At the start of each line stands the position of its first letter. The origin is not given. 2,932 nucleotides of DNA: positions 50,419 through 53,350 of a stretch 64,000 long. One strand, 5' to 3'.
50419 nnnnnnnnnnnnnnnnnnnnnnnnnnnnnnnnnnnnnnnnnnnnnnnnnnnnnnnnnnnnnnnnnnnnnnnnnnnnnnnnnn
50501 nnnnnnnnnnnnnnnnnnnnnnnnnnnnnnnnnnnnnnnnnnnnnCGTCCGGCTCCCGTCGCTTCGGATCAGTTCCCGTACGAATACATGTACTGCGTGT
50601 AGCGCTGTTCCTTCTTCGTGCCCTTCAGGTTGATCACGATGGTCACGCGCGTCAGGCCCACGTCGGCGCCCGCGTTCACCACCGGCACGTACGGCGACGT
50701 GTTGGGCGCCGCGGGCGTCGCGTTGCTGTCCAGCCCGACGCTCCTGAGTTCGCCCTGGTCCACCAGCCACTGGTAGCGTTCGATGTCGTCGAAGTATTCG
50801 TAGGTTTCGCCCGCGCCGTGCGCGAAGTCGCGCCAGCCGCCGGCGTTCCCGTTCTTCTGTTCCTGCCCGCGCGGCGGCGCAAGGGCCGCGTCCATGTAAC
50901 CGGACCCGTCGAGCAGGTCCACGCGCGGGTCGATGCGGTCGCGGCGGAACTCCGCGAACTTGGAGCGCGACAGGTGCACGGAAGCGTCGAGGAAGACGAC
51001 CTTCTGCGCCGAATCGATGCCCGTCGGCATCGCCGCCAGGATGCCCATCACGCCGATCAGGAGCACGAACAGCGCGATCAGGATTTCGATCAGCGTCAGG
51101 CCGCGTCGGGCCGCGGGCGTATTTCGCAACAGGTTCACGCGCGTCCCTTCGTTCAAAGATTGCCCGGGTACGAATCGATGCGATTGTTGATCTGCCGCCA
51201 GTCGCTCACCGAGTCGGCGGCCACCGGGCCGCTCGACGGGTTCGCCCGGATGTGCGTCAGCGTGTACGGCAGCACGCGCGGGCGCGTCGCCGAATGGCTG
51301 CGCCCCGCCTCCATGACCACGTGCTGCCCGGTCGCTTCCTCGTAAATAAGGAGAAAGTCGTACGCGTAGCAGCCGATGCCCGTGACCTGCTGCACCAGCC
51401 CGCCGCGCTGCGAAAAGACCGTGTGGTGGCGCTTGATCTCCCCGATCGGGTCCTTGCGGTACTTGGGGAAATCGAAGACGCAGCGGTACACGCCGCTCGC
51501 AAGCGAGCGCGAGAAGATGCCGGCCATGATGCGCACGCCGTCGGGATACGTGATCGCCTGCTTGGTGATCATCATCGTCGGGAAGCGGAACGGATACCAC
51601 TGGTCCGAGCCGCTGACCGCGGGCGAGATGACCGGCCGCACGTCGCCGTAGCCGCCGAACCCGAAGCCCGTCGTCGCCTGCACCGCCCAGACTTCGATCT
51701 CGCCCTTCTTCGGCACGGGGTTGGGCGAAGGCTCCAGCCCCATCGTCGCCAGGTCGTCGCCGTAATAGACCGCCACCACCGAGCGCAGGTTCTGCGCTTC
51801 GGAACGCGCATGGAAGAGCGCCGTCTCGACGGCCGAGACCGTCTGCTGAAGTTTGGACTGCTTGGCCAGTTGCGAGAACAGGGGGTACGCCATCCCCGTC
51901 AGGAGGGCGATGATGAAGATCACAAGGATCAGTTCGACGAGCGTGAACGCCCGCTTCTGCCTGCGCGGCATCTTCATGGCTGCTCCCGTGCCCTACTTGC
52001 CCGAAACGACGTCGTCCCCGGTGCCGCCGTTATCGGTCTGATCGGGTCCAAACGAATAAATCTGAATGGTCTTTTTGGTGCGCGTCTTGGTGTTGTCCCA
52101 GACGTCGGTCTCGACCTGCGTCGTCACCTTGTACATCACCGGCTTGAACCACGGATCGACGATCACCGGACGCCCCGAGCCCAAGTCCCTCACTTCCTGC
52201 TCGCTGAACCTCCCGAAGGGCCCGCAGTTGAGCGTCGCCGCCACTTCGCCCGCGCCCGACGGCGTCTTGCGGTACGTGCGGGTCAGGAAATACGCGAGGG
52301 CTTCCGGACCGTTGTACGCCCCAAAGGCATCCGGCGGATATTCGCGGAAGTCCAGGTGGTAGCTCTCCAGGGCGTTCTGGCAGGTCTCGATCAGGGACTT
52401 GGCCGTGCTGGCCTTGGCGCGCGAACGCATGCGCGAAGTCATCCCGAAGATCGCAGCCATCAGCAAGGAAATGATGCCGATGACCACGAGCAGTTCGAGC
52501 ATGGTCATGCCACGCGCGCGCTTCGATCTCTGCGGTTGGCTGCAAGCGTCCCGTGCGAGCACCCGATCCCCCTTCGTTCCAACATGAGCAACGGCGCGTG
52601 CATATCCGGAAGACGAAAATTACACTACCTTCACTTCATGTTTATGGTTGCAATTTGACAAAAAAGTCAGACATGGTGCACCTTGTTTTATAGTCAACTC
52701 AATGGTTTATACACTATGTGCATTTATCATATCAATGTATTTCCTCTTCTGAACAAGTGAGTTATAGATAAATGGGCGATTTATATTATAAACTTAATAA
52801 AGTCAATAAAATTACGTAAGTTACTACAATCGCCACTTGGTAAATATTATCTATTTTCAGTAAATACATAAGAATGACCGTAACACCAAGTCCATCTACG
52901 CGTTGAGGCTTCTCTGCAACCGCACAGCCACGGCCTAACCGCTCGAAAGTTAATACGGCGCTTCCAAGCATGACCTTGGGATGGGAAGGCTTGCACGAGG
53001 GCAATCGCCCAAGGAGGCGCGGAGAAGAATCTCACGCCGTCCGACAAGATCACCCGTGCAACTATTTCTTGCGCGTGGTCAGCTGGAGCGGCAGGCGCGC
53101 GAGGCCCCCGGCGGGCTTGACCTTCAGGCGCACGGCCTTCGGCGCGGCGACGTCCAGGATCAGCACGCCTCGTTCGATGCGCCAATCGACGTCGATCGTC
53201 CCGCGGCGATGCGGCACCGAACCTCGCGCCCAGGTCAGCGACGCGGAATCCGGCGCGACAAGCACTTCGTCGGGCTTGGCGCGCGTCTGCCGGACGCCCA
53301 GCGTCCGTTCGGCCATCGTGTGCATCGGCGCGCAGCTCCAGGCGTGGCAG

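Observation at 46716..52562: Five-gene prepilin-type pseudopilin operon with a 917-aa GspK-like terminal protein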

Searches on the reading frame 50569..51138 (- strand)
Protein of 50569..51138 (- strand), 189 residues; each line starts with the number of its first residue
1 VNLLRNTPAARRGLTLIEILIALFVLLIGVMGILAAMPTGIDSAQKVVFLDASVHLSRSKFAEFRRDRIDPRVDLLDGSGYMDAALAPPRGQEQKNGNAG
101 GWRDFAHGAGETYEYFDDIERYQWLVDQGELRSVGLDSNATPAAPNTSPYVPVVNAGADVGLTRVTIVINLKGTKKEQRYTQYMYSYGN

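Call 4: search_protein_families(library=pfam, proteins=[window:50569-51138:-], max_evalue=1)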
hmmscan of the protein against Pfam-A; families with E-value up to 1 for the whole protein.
window:50569-51138:- (189 aa): 1 family
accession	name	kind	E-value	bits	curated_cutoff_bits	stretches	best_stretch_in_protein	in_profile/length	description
PF07963.17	N_methyl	-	1.4e-05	24.9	21.2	1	10-34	3-27/27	Prokaryotic N-terminal methylation motif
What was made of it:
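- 50569..51138 (-): Gene C: minor pseudopilin in the GspI position, 189 aa, G|LTLIE. N_methyl scores 24.9 bits (call 4).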

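Call 5: search_protein_families(library=ncbifam, proteins=[window:50569-51138:-], max_evalue=1)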
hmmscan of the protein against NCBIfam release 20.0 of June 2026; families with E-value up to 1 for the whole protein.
window:50569-51138:- (189 aa): 8 families
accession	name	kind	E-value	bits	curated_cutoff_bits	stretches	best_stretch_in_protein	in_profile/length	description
TIGR02523.1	type_IV_pilV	equivalog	7.4e-05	23.3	52.2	1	12-43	2-33/139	type IV pilus modification protein PilV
TIGR02532.1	IV_pilin_GFxxxE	domain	0.00066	19.4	16.3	1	11-33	1-23/24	prepilin-type N-terminal cleavage/methylation domain-containing protein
NF041013.1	T4P_ComGE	equivalog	0.035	14.2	49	1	12-36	4-28/83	competence type IV pilus minor pilin ComGE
TIGR01707.1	gspI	equivalog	0.1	13.1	44.35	1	13-45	1-33/101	type II secretion system minor pseudopilin GspI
NF041002.1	pilin_ComGF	equivalog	0.11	12.8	80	1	12-36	2-26/139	competence type IV pilus minor pilin ComGF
NF007848.0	PRK10557.1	equivalog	0.12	11.7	120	1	5-54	4-56/192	prepilin peptidase-dependent protein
TIGR02598.1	TIGR02598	subfamily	0.26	11.5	51.4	1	13-45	1-33/151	Verru_Chthon cassette protein B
TIGR01708.2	typeII_sec_gspH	equivalog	0.38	10.7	80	1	12-42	2-30/169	type II secretion system minor pseudopilin GspH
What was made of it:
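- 50569..51138 (-): It has weak N-terminal matches to PilV and GspI (call 5).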

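Call 74: search_solved_structures(query=A4, max_evalue=1)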
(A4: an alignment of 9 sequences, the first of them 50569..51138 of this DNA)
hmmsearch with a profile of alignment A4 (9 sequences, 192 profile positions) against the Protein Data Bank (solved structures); distinct sequences matched with E-value up to 1: 4.
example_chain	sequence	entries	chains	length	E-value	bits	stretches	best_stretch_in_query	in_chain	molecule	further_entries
7tgg_A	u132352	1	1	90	0.035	16.9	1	7-53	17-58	Geopilin domain 1 protein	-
9hmf_O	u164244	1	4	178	0.22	14.2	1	14-49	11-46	Flagellar protein FliL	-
9egp_A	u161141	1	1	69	0.66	12.7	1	13-44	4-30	Geopilin domain 1 protein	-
1cis_A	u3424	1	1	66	0.86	12.3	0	45-88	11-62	HYBRID PROTEIN FORMED FROM CHYMOTRYPSIN INHIBITOR-2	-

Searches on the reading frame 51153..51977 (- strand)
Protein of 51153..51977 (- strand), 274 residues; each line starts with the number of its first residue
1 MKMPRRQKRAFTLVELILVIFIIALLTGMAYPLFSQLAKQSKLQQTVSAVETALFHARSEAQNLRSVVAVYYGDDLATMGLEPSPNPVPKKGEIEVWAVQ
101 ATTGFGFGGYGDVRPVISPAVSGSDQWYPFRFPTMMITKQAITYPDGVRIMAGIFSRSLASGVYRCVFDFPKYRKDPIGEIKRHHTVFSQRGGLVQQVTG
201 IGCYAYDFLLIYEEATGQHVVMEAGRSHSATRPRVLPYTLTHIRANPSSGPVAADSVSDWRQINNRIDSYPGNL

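Call 4: search_protein_families(library=pfam, proteins=[window:51153-51977:-], max_evalue=1)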
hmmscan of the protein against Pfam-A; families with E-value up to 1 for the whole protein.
window:51153-51977:- (274 aa): 1 family
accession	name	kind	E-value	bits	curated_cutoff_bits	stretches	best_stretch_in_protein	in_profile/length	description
PF07963.17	N_methyl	-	4.9e-07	29.5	21.2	1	5-31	1-27/27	Prokaryotic N-terminal methylation motif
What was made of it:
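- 51153..51977 (-): Gene B: minor pseudopilin in the GspH position, 274 aa, A|FTLVE. N_methyl scores 29.5 bits (call 4).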

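Call 5: search_protein_families(library=ncbifam, proteins=[window:51153-51977:-], max_evalue=1)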
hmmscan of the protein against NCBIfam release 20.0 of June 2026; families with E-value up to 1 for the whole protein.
window:51153-51977:- (274 aa): 14 families
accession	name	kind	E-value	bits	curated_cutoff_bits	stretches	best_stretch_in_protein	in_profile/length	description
TIGR01708.2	typeII_sec_gspH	equivalog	1.4e-06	28.4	80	1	9-62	2-55/169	type II secretion system minor pseudopilin GspH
TIGR02596.1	TIGR02596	subfamily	1.6e-06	28.4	70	1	11-70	1-60/196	Verru_Chthon cassette protein D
NF007800.0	PRK10506.1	equivalog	4e-06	26.7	158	1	5-64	5-64/163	prepilin peptidase-dependent protein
NF040982.1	ComGD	equivalog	1.3e-05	25.6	70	1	8-63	1-56/139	competence type IV pilus minor pilin ComGD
TIGR01710.1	typeII_sec_gspG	equivalog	3.2e-05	24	88.85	1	9-60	1-55/134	type II secretion system major pseudopilin GspG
TIGR02532.1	IV_pilin_GFxxxE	domain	5.7e-05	22.8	16.3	1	8-31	1-24/24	prepilin-type N-terminal cleavage/methylation domain-containing protein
NF007862.0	PRK10574.1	equivalog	0.00029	21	138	1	7-49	3-48/145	prepilin peptidase-dependent pilin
NF041775.1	typeIV_PilA_Myxo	equivalog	0.00029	20.9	400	1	7-57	9-58/214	type IV pilin protein PilA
NF041013.1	T4P_ComGE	equivalog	0.00038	20.5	49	1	7-62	2-57/83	competence type IV pilus minor pilin ComGE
NF041002.1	pilin_ComGF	equivalog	0.0015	18.8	80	1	9-55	2-48/139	competence type IV pilus minor pilin ComGF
NF047909.1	CellAnchorMapZStrp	equivalog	0.0065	15.3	700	1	7-76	161-227/474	cell division site-positioning protein MapZ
NF040999.1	pilin_ComGC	equivalog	0.008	16.3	75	1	9-33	2-26/84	competence type IV pilus major pilin ComGC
TIGR01711.1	gspJ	equivalog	0.086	12.6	64.85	1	10-44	2-36/192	type II secretion system minor pseudopilin GspJ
NF007660.0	PRK10332.1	equivalog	0.18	12.3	86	1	10-52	10-57/107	prepilin-type N-terminal cleavage/methylation domain-containing protein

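Call 8: find_encoding_contigs(protein=window:51153-51977:-, flank=10000, max_places=6)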
Protein window:51153-51977:- (274 aa): no gene with exactly this product is on record in the collection.

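Call 73: search_solved_structures(query=A3, max_evalue=1)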
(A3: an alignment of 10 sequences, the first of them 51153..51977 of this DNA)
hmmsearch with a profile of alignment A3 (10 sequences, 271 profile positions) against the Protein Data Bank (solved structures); distinct sequences matched with E-value up to 1: 21.
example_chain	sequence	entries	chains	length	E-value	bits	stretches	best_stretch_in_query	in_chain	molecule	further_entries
9egp_A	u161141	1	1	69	1.1e-06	31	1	5-41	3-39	Geopilin domain 1 protein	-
7tgg_A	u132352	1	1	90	1.2e-06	31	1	4-40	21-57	Geopilin domain 1 protein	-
6xxe_A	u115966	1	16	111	6.3e-06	28.6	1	13-65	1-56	Uncharacterized protein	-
8qqj_J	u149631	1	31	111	7.3e-06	28.4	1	13-65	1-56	Type IV narrow pilus major component PilA5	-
8tj2_C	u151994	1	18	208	1.3e-05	27.6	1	13-61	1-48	Type IV major pilin protein PilA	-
9laa_A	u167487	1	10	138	1.5e-05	27.3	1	5-44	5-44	Type IV pilin protein PilA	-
8pfb_G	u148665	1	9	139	3.9e-05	26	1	13-55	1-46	Type IV pilin PilE1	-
9lab_B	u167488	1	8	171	0.00013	24.3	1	9-44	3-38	MSHA major pilin subunit MshA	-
2m7g_A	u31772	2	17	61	0.00019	23.8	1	13-40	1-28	Geopilin domain 1 protein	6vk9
6xxd_A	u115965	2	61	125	0.0029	19.9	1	13-42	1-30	PilA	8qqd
1ay2_A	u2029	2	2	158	0.0072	18.6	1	13-48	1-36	TYPE 4 PILIN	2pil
2hi2_A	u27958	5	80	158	0.0073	18.5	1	13-48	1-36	Fimbrial protein | PilA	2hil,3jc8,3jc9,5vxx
8p3b_A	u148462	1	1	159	0.0074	18.5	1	13-48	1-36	Fimbrial protein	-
5kua_A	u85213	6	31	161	0.0083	18.4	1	13-48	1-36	pilin | Neisseria meningitidis PilE variant SB-GATDH | Neisseria meningitidis PilE, SB-DATDH variant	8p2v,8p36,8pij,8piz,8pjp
8tum_e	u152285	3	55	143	0.0096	18.1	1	13-44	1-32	Type IV major pilin protein PilA | Pilin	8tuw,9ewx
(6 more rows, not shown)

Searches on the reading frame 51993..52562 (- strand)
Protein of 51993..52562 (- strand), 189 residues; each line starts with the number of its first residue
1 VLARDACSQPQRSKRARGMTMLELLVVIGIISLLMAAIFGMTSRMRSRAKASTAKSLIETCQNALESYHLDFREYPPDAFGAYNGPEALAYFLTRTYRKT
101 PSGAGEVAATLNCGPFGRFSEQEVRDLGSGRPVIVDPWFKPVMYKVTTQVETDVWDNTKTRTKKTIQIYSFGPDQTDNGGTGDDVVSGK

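Call 4: search_protein_families(library=pfam, proteins=[window:51993-52562:-], max_evalue=1)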
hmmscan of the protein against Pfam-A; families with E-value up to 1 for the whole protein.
window:51993-52562:- (189 aa): 3 families
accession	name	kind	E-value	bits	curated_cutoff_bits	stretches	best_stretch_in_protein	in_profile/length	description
PF07963.17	N_methyl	-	3.3e-06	26.9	21.2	1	14-39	2-27/27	Prokaryotic N-terminal methylation motif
PF08334.16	T2SSG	-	3.5e-06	27.5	21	1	46-77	6-37/108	Type II secretion system (T2SS), protein G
PF25193.1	DPC1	-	0.0089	17.2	27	1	20-57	4-41/65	Diatom pyrenoid component 1 motif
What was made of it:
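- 51993..52562 (-): Gene A: GspG-like major-type pseudopilin, 189 aa, G|MTMLE. Pfam N_methyl scores 26.9 bits (cut-off 21.2) and T2SSG 27.5 bits (cut-off 21) (call 4).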

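Call 5: search_protein_families(library=ncbifam, proteins=[window:51993-52562:-], max_evalue=1)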
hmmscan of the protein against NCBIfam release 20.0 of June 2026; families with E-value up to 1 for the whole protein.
window:51993-52562:- (189 aa): 16 families
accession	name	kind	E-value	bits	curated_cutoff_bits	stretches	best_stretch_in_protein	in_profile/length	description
TIGR01710.1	typeII_sec_gspG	equivalog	2.8e-14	53.3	88.85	1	17-79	1-63/134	type II secretion system major pseudopilin GspG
NF040999.1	pilin_ComGC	equivalog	3.1e-05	24.1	75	1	17-73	2-58/84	competence type IV pilus major pilin ComGC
NF041775.1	typeIV_PilA_Myxo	equivalog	7.6e-05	22.8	400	1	14-69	8-63/214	type IV pilin protein PilA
NF041013.1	T4P_ComGE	equivalog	9.5e-05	22.4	49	1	14-71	1-59/83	competence type IV pilus minor pilin ComGE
TIGR02532.1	IV_pilin_GFxxxE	domain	0.0001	22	16.3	1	17-38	2-23/24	prepilin-type N-terminal cleavage/methylation domain-containing protein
TIGR02596.1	TIGR02596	subfamily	0.00023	21.3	70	1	20-64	2-47/196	Verru_Chthon cassette protein D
TIGR01708.2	typeII_sec_gspH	equivalog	0.0012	18.8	80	1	17-60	2-46/169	type II secretion system minor pseudopilin GspH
NF007862.0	PRK10574.1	equivalog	0.0058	16.8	138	1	15-37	3-25/145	prepilin peptidase-dependent pilin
TIGR01707.1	gspI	equivalog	0.01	16.3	44.35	1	18-60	1-43/101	type II secretion system minor pseudopilin GspI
TIGR02599.1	TIGR02599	subfamily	0.018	14.3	256.5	1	18-56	1-39/361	Verru_Chthon cassette protein C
NF007800.0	PRK10506.1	equivalog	0.019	14.8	158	1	13-37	5-29/163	prepilin peptidase-dependent protein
NF040982.1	ComGD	equivalog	0.058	13.8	70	1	17-57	2-43/139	competence type IV pilus minor pilin ComGD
NF007848.0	PRK10557.1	equivalog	0.062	12.6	120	1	12-59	6-53/192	prepilin peptidase-dependent protein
TIGR01711.1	gspJ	equivalog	0.099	12.4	64.85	1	17-73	1-58/192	type II secretion system minor pseudopilin GspJ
NF038303.1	EPS_HpsB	equivalog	0.66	9.9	150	0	17-38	3-24/211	hormogonium polysaccharide secretion pseudopilin HpsB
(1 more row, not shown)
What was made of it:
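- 51993..52562 (-): TIGR01710 GspG scores 53.3 bits, below its 88.85 cut-off (call 5).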

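Call 72: search_solved_structures(query=A5, max_evalue=1)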
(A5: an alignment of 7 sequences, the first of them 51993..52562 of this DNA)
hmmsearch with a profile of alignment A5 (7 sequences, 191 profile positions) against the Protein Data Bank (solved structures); distinct sequences matched with E-value up to 1: 23.
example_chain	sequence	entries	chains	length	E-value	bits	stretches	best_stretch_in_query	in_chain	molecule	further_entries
9egp_A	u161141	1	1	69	1.8e-13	53.7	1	13-77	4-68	Geopilin domain 1 protein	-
7tgg_A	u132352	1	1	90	2.8e-12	49.8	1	8-79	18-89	Geopilin domain 1 protein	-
5kua_A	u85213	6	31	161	9e-10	41.6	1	20-88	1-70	pilin | Neisseria meningitidis PilE variant SB-GATDH | Neisseria meningitidis PilE, SB-DATDH variant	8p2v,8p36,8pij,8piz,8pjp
8p3b_A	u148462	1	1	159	1.7e-09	40.7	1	20-84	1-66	Fimbrial protein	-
2m7g_A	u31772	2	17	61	2.2e-09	40.4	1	20-79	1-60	Geopilin domain 1 protein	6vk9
2hi2_A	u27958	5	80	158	4.2e-09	39.5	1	20-84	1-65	Fimbrial protein | PilA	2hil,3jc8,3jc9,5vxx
6xxd_A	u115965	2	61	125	4.8e-09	39.3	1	20-82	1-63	PilA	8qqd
1ay2_A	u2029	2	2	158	5.3e-09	39.1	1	20-83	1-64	TYPE 4 PILIN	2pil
8tj2_C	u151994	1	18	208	1.9e-06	30.8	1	20-68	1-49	Type IV major pilin protein PilA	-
5wda_A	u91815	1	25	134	2.6e-06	30.3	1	20-81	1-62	General secretion pathway protein G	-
9laa_A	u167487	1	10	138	8.4e-06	28.7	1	13-42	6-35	Type IV pilin protein PilA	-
8pfb_G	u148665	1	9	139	4e-05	26.5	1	20-69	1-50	Type IV pilin PilE1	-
6gv9_A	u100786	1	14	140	0.00045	23.1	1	20-59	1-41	Prepilin peptidase-dependent protein D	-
8uhf_A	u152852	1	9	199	0.00059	22.7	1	20-83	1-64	Toxin co-regulated pilin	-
9lab_B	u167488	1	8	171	0.00096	22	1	14-58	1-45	MSHA major pilin subunit MshA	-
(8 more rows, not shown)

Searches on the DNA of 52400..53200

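Call 92: search_rna_families(source=window, start=52400, end=53200, threshold=evalue, max_evalue=1)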
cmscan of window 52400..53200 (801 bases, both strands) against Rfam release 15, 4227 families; matches with E-value up to 1: 0.
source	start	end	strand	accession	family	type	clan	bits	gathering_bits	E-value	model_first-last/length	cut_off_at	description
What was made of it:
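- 52576..52975 (-): AT-rich upstream region, the likely promoter/regulatory region of the operon. There is no Rfam match (call 92).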
